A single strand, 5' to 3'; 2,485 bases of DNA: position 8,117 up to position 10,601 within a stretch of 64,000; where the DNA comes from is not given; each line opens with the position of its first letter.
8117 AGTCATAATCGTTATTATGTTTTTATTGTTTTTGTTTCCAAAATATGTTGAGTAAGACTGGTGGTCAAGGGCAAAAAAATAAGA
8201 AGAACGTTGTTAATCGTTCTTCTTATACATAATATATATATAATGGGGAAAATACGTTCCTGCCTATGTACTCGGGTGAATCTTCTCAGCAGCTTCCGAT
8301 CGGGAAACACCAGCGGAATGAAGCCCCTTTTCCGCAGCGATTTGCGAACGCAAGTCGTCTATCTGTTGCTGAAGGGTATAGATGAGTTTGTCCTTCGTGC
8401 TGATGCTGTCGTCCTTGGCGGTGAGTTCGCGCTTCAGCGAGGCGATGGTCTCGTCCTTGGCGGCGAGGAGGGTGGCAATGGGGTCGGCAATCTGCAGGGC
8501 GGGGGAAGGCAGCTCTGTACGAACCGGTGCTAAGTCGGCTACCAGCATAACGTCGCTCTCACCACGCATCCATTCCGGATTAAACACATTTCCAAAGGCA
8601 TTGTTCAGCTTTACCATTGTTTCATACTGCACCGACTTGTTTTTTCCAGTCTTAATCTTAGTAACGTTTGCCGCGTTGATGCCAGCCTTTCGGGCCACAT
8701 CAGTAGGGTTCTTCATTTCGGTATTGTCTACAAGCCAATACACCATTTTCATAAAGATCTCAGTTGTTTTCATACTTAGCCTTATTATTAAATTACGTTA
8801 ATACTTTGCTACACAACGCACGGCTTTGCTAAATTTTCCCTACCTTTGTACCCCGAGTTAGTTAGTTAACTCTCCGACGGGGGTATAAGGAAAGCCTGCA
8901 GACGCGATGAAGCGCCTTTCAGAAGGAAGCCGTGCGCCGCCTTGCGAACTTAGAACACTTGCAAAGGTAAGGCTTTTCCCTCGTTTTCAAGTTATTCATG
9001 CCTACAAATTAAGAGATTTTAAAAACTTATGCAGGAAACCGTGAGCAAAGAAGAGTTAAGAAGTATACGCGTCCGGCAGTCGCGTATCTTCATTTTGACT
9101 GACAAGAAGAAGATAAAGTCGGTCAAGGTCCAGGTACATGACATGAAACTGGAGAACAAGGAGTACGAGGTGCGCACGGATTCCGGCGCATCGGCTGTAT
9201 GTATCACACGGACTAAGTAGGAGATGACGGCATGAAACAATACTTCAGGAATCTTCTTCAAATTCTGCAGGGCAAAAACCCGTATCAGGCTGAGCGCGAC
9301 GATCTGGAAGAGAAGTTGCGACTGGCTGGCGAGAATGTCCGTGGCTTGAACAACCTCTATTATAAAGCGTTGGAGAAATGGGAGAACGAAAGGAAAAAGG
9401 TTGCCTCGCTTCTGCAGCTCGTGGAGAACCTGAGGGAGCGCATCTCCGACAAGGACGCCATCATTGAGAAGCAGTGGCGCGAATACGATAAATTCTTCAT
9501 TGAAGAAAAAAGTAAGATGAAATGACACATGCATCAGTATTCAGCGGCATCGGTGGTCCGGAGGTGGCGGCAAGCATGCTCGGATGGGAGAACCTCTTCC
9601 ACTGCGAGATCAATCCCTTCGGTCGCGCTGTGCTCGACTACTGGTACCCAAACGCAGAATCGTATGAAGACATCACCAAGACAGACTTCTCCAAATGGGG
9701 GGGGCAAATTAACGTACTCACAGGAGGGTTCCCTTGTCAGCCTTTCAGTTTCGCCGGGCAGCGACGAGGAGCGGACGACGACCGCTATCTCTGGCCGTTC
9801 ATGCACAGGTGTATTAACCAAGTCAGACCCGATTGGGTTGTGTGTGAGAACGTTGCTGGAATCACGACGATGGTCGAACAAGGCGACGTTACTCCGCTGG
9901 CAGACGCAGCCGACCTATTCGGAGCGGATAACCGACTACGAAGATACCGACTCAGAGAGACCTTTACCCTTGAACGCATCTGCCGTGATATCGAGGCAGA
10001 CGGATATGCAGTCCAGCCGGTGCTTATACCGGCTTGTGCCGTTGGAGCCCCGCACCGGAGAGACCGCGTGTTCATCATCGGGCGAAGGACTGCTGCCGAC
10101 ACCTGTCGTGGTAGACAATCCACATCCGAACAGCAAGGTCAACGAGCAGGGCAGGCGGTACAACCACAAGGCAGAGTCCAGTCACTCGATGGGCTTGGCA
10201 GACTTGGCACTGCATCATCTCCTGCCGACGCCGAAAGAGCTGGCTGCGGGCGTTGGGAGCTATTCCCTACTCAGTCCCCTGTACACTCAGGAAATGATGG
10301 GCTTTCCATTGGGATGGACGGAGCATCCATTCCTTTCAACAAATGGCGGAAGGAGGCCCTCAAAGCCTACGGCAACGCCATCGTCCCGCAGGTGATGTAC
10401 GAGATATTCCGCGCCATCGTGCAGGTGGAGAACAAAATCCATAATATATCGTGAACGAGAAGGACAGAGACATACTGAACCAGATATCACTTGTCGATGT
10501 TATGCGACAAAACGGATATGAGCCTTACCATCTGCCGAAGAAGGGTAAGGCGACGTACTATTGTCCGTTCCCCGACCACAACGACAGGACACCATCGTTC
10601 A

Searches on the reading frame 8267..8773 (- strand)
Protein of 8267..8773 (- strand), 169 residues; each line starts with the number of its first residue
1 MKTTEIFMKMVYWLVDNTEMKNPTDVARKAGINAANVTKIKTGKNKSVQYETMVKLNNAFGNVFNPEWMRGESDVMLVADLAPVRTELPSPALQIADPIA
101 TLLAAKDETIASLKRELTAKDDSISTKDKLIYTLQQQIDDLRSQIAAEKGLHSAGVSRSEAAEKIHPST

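Call 70: search_protein_families(library=pfam, proteins=[window:8267-8773:-], max_evalue=0.05)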
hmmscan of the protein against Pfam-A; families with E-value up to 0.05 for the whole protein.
window:8267-8773:- (169 aa): 11 families
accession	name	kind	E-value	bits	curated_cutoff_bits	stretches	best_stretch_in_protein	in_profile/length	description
PF13443.12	HTH_26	-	1.6e-05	25.5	22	1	20-61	11-51/63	Cro/C1-type HTH DNA-binding domain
PF12329.13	TMF_DNA_bd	-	0.0024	18.2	35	1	100-147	4-51/74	TATA element modulatory factor 1 DNA binding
PF13118.11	DUF3972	-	0.0027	18.6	26.2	1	102-146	79-123/125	Protein of unknown function (DUF3972)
PF09727.14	CortBP2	-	0.0065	17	26.9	1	99-149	100-150/187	Cortactin-binding protein-2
PF14282.11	FlxA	-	0.0082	16.7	26.3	1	116-146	35-66/101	FlxA-like protein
PF14772.11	NYD-SP28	-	0.01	16.3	22.1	0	99-123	66-90/102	Sperm tail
PF16808.10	PKcGMP_CC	-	0.01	15.9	35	0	102-124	2-24/35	Coiled-coil N-terminus of cGMP-dependent protein kinase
PF13744.12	HTH_37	-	0.016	15.4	27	0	7-61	19-72/80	Helix-turn-helix domain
PF16046.10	FAM76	-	0.02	14.8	28.5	1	103-138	219-254/298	FAM76 protein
PF01381.28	HTH_3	-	0.039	14.4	23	0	24-61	13-49/55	Helix-turn-helix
PF04102.17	SlyX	-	0.049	14.7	30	0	108-147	3-42/67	SlyX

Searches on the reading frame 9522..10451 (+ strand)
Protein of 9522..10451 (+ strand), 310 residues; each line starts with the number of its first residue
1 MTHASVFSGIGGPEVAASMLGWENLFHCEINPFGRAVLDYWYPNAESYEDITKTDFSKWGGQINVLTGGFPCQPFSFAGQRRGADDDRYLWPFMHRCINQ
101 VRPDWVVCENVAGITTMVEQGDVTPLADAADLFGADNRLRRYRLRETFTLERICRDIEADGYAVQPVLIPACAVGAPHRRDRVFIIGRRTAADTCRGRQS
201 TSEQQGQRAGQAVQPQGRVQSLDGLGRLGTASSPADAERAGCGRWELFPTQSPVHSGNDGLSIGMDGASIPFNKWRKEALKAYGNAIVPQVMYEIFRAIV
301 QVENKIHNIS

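Call 13: search_protein_families(library=phrogs, proteins=[window:9522-10451:+], max_evalue=0.001)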
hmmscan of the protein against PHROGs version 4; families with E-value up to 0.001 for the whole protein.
window:9522-10451:+ (310 aa): 6 families
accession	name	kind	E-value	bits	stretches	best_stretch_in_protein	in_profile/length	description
phrog_363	-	other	3.1e-66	224.7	1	1-308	54-321/327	DNA methyltransferase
phrog_116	-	other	3e-48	165.7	1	1-190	208-374/779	DNA methyltransferase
phrog_29583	-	other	6.3e-08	32.8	1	46-190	62-191/468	DNA methyltransferase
phrog_5999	-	other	6.9e-08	33.5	1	6-84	8-90/109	DNA methyltransferase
phrog_32758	-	other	2e-07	31.9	1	153-303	8-151/154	DNA methyltransferase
phrog_864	-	DNA, RNA and nucleotide metabolism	0.0003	20.4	1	55-232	690-863/1064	DNA primase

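Call 14: search_protein_families(library=pfam, proteins=[window:9522-10451:+], max_evalue=0.001)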
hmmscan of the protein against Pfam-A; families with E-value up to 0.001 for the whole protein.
window:9522-10451:+ (310 aa): 1 family
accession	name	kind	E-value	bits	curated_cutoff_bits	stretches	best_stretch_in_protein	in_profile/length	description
PF00145.23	DNA_methylase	-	2.6e-33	116.3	22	2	1-118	1-118/324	C-5 cytosine-specific DNA methylase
